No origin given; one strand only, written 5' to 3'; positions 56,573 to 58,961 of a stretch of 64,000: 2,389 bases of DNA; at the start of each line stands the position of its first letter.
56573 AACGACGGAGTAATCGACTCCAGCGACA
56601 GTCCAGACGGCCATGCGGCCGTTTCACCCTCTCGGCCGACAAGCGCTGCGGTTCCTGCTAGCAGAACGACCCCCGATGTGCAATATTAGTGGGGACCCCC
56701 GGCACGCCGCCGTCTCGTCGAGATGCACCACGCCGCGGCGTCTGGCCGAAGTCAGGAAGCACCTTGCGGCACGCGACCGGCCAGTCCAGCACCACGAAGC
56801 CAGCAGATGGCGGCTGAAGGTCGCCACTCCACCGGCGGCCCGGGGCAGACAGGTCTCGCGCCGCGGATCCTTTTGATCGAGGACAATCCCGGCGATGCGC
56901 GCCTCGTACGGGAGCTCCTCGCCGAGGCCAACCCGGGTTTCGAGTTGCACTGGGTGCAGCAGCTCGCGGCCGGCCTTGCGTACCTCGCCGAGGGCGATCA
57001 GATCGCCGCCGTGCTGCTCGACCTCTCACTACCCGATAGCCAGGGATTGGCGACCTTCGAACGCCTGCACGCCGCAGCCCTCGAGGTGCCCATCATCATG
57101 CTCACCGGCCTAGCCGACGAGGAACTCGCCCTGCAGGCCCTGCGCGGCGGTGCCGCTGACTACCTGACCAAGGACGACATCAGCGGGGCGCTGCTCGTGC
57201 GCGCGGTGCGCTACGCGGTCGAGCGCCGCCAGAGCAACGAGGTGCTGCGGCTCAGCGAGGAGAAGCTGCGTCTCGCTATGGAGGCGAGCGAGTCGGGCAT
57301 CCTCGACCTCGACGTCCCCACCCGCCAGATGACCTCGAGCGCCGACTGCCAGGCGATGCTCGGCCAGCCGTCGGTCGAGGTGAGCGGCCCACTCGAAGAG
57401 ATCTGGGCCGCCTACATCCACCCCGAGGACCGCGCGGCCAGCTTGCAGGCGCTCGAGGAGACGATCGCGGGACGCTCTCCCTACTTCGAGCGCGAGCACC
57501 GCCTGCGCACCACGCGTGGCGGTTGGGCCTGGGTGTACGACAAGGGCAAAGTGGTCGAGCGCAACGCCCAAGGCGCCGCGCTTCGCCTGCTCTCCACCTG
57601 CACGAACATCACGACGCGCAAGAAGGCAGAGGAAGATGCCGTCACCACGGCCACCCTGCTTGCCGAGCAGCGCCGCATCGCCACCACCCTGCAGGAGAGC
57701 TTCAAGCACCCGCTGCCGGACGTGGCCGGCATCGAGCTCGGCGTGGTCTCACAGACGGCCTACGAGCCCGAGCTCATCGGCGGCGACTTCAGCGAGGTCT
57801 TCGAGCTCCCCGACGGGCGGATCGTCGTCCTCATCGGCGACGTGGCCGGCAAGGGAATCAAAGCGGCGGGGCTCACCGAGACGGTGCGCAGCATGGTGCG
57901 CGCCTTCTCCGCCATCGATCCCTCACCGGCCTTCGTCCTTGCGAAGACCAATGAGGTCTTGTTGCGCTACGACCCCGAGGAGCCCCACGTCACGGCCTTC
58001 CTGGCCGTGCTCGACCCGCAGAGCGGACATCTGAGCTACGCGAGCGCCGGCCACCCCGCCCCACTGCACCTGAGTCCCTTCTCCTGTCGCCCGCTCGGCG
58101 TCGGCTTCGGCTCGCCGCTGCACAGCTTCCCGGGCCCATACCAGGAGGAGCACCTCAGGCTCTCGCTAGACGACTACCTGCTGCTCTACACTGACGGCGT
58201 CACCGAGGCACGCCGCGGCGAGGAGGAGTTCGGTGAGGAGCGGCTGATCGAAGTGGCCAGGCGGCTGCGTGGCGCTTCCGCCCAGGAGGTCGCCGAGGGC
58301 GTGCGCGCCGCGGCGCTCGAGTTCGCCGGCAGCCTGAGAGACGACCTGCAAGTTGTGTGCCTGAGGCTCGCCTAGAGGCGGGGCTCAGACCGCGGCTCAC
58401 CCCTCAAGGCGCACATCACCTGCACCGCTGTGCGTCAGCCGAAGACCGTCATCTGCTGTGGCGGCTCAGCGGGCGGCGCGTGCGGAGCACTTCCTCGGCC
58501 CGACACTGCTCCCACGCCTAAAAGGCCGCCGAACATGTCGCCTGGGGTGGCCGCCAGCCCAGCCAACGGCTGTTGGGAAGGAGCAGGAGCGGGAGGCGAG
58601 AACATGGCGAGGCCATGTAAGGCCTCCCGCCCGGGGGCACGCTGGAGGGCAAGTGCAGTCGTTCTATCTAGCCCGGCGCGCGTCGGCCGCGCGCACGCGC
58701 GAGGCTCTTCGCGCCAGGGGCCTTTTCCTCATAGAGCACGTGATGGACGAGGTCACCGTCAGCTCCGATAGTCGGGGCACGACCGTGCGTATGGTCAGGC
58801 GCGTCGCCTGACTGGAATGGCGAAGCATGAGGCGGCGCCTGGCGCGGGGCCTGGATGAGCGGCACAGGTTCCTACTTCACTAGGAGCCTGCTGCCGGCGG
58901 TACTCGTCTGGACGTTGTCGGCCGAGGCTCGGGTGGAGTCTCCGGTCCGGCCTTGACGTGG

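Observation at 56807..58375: PP2C output module duplicated and shuffled onto different sensor N-termini (REC-PAS versus HATPase-PAS-GAF), with an RsbW-like remnant downstream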

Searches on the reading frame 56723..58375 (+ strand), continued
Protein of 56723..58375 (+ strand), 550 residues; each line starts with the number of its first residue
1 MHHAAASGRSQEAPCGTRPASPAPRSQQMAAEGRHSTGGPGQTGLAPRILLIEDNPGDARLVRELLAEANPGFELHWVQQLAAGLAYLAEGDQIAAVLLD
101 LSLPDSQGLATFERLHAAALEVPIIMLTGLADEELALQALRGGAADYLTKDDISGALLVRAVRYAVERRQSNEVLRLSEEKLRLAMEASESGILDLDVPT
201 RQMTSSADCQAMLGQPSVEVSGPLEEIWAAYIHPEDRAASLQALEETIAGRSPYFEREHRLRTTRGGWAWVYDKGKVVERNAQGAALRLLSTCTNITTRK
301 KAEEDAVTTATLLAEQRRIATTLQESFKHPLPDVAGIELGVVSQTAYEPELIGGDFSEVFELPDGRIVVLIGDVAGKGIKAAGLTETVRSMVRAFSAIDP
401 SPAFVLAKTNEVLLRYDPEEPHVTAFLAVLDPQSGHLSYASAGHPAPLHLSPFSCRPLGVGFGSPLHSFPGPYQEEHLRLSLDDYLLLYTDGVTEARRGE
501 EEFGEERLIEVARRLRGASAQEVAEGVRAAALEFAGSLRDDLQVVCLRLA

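Call 76: predict_structure(alignment_id=A1)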
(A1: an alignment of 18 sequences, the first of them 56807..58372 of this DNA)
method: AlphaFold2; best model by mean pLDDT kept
length: 522 residues; sequences in the alignment: 18
mean_pLDDT: 85.6   pTM: 0.50
mean pLDDT of the five models: 85.6, 85.5, 83.5, 83.6, 81.3
residues with pLDDT >= 90: 251; 70-90: 217; 50-70: 38; < 50: 16
segments of 3 or more residues with pLDDT < 50: 1-16
pLDDT, mean of each block of 10 residues (from residue 1): 30 53 92 88 85 91 83 88 90 89 81 87 85 87 75 56 82 91 86 91 92 94 92 88 92 92 88 81 74 65 85 80 77 93 90 85 94 96 86 91 95 95 93 89 91 95 89 91 95 95 88 89 90
secondary structure, 60 per line:
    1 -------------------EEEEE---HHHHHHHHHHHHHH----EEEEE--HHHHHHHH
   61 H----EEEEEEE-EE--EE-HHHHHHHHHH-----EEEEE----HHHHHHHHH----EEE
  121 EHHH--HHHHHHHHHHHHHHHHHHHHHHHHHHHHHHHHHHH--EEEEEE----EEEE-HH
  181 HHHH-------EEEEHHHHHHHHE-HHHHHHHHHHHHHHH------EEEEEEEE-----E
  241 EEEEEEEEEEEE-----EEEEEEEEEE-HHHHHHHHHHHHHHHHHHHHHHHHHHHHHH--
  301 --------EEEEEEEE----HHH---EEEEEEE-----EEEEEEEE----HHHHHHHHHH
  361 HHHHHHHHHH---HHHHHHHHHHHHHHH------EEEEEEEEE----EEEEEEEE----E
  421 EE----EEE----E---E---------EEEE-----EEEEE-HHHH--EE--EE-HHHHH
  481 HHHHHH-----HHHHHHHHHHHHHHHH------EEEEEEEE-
elements in order: E20-24 H28-41 E46-50 H53-61 E66-72 H81-90 E96-100 H105-113 E118-121 H127-161 E164-169 E174-177 H179-184 E192-195 H196-203 H206-220 E227-234 E240-252 E258-267 H269-298 E309-316 E327-333 E339-346 H351-370 H374-388 E395-403 E408-415 E420-422 E427-429 E448-451 E457-461 H463-466 H476-486 H492-507 E514-521
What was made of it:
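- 56807..58375 (+): Gene A: REC-PAS-PP2C response-regulator phosphatase, 522 aa. AF2 model has mean pLDDT 85.6 (call 76).
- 56864..57184 (+): Receiver (REC) domain of A, residues 20-126. AF2 secondary structure (call 76).
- On Response-regulator receiver (PF00072): The AF2 model shows a (beta-alpha)5 fold (call 76).
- Linker helix H269-298: call 76.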

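Call 79: find_related_loci(query=window:56807-58372:+, collection=metagenome_contigs, flank=3000)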
Query window:56807-58372:+ (522 aa) in metagenome_contigs; peptide patterns used: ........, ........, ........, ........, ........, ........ (x = any residue, [..] = any of these).
463 stretches matched a pattern; 70 encode a relative of the query (tblastn E <= 1e-3); 70 distinct loci.
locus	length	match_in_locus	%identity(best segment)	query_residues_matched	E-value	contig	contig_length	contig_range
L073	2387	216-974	30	274-521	7e-27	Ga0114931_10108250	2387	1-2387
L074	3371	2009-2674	34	292-513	1e-24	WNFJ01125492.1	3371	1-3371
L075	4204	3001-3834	31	222-521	7e-24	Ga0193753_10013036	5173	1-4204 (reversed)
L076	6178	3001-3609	33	325-520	4e-24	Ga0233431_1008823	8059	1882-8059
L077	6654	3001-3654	33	303-519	9e-24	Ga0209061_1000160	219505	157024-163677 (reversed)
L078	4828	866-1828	30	200-521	1e-23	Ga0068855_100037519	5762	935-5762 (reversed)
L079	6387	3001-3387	42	18-140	3e-23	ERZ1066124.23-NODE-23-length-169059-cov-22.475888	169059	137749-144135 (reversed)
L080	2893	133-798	34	292-513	3e-23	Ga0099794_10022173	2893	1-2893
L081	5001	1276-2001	34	221-486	1e-22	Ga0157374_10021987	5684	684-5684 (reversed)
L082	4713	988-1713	34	221-486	6e-22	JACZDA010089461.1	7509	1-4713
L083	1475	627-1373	31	269-520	3e-22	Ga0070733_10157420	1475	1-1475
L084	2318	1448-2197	32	278-520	1e-20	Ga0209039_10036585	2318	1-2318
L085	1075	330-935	34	325-521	2e-21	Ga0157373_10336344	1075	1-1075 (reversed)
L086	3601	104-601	39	324-486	1e-20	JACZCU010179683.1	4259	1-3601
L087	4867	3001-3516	34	296-467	2e-20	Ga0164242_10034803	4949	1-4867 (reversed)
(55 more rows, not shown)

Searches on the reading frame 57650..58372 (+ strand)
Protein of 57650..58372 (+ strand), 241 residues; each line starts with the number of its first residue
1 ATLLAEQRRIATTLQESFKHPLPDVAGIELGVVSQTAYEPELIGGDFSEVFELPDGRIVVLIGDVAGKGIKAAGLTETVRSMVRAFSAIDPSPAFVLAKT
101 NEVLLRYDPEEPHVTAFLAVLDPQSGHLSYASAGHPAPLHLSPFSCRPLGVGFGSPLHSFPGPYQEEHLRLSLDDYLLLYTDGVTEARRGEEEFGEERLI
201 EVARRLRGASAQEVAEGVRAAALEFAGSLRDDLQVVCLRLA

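Call 63: search_solved_structures(query=window:57650-58372:+, max_evalue=0.001, show_alignments=2)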
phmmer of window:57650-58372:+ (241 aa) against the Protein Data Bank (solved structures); distinct sequences matched with E-value up to 0.001: 3.
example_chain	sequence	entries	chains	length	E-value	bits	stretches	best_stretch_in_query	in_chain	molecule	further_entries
3ke6_A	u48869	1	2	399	1.6e-13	54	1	22-189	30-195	Protein Rv1364c/MT1410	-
3es2_A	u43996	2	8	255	8e-06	28.8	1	42-192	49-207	Probable two-component response regulator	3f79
3eq2_A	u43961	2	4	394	2e-05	27.5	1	42-192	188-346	Probable two-component response regulator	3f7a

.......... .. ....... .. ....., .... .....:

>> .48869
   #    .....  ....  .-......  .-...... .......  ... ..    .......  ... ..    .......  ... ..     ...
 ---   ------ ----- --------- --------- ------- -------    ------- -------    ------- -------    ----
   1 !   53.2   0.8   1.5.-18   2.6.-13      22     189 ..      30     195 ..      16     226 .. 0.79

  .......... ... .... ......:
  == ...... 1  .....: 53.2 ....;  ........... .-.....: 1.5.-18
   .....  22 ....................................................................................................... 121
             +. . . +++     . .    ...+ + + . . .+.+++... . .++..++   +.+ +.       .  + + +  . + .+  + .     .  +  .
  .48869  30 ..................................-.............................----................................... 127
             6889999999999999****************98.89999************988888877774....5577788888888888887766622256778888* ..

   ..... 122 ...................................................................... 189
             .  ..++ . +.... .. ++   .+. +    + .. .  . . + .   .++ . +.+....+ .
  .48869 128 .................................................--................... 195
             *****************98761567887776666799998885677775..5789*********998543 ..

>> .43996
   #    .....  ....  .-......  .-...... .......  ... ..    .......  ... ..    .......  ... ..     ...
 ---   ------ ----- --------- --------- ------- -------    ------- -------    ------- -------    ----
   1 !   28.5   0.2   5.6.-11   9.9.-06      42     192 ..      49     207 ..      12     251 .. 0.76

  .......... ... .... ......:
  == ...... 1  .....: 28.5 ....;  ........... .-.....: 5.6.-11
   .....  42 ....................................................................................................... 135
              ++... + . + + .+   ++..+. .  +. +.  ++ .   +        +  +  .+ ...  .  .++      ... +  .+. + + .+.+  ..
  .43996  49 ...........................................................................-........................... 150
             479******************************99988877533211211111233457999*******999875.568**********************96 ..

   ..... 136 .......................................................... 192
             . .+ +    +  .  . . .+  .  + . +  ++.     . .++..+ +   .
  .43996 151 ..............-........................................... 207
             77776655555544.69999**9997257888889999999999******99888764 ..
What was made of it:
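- Closest known: Mycobacterium tuberculosis Rv1364c. Same: It is the closest solved structure by sequence to A's PP2C (E 1.6e-13, call 63).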

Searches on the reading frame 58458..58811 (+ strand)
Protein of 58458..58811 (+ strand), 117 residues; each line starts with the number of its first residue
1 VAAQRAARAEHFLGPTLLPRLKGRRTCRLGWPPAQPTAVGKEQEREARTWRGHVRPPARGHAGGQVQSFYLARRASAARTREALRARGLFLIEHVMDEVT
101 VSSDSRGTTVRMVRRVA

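Call 3: search_protein_families(library=pfam, proteins=[window:58458-58811:+], max_evalue=0.01)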
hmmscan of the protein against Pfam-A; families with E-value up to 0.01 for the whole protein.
window:58458-58811:+ (117 aa): 1 family
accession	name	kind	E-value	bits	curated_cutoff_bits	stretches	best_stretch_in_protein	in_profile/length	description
PF13581.12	HATPase_c_2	-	1.9e-05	25.1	27.4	1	80-113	93-126/127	Histidine kinase-like ATPase domain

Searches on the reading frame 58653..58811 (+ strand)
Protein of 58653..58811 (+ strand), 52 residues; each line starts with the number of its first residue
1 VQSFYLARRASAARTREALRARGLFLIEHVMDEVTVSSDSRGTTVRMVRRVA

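Call 54: search_protein_families(library=pfam, proteins=[window:58653-58811:+], max_evalue=1)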
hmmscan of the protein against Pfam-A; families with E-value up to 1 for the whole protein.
window:58653-58811:+ (52 aa): 1 family
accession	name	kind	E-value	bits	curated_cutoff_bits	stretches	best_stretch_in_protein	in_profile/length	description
PF13581.12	HATPase_c_2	-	4.8e-06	27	27.4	1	17-48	95-126/127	Histidine kinase-like ATPase domain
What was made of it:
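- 58716..58811 (+): C-terminal piece of the RsbW-like pseudogene, 31 aa plus stop, joined in frame to the N-terminal piece. About 76 codons are missing, including the N-box and G1-box. PF13581 profile positions 95-126 of 127, E 4.8e-6 (call 54).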

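Call 78: find_related_loci(query=window:58653-58808:+, collection=metagenome_contigs, flank=4000)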
Query window:58653-58808:+ (52 aa) in metagenome_contigs; peptide patterns used: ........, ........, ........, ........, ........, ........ (x = any residue, [..] = any of these).
600 stretches matched a pattern, but none encodes a relative of the query by tblastn (E <= 1e-3).
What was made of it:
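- Tried and rejected: Two metagenome_contigs scans, one with the pseudogene peptide and one with A, found nothing close (calls 78, 79).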

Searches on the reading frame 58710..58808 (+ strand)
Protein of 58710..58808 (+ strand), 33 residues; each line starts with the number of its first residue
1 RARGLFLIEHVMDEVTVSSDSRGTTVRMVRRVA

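Call 48: search_protein_representatives(protein=window:58710-58808:+)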
Query: 33 residues. Proteins with E-value up to 0.001 (for the whole library): 4; up to 1e-10: 0; up to 1e-30: 0. The best 4 are listed.
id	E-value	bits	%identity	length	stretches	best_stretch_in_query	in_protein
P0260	1.1e-04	36.1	75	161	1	1-32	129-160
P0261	3.7e-04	34.6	63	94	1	1-30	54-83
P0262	5.0e-04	34.2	43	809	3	3-25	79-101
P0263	8.9e-04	33.5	64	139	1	1-33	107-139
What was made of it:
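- On RsbW/SpoIIAB-type serine kinase / anti-sigma factor (HATPase_c_2, PF13581): downstream ORF 58653-58811: 75% and 64% identity to stand-alone members (call 48).
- Checked: It also matches stand-alone RsbW-like proteins at 64-75% identity, best E 1.1e-4 against 1.84 billion proteins (call 48).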

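Call 51: find_encoding_contigs(protein=P0260, flank=5000, max_places=3)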
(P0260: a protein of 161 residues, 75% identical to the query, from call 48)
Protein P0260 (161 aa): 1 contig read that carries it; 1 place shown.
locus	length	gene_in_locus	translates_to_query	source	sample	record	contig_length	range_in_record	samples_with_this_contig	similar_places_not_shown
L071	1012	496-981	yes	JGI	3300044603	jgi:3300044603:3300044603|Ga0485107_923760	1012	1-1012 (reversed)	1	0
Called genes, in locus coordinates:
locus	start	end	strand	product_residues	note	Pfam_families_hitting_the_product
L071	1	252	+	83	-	?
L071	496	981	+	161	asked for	PF13581:HATPase_c_2, PF02518:HATPase_c (weak)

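Call 52: find_encoding_contigs(protein=P0263, flank=5000, max_places=3)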
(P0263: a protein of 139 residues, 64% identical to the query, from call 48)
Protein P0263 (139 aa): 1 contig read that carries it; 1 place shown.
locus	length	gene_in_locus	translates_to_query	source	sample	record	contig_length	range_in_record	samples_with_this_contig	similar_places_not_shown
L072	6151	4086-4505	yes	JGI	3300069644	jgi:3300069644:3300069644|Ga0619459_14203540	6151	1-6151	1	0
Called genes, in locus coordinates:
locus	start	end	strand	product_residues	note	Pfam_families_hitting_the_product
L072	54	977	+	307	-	-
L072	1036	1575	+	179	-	PF09900:DUF2127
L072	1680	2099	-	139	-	PF06803:DUF1232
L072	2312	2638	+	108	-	PF03551:PadR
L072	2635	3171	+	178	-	PF11193:DUF2812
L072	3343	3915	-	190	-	PF04140:ICMT, PF04191:PEMT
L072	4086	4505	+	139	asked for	PF13581:HATPase_c_2, PF02518:HATPase_c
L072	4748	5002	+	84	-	-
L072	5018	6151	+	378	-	?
